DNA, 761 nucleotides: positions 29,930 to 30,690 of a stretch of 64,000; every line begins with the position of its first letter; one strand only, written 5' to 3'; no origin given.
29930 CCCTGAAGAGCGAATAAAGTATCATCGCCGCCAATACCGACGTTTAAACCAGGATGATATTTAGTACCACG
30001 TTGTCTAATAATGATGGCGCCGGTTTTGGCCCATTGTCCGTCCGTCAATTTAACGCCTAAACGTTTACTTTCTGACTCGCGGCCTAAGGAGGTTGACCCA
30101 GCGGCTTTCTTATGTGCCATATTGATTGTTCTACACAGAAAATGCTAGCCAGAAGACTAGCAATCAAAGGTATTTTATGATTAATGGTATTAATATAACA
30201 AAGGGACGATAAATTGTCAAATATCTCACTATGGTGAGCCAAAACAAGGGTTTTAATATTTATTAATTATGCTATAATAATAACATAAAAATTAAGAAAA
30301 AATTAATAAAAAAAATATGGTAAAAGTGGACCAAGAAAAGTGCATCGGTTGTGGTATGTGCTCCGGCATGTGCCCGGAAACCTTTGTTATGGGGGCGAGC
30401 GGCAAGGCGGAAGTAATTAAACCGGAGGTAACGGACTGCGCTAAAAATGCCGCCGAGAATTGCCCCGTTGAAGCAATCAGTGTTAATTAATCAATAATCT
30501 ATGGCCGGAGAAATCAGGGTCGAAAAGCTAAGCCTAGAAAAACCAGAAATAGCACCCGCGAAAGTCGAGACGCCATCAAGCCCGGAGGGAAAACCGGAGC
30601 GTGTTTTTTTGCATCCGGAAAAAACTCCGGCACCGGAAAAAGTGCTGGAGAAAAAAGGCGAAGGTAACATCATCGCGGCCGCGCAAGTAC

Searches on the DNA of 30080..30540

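Call 90: search_rna_families(source=window, start=30080, end=30540, threshold=evalue, max_evalue=10)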
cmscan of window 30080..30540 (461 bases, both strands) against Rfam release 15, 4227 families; matches with E-value up to 10: 3.
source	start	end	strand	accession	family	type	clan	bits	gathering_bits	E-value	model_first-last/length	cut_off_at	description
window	30196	30282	+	RF00328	snoZ161_228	Gene; snRNA; snoRNA; CD-box;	CL00056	14.7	45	9.9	1-93/93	no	Small nucleolar RNA Z161/Z228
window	30169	30230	-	RF02119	FTX_1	Gene; lncRNA;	-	13.7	50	3.9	1-71/71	no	FTX transcript, XIST regulator conserved region 1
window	30149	30241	-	RF02150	MESTIT1_3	Gene; lncRNA;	-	12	60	4.9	1-99/99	no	MEST intronic transcript 1, antisense RNA conserved region 3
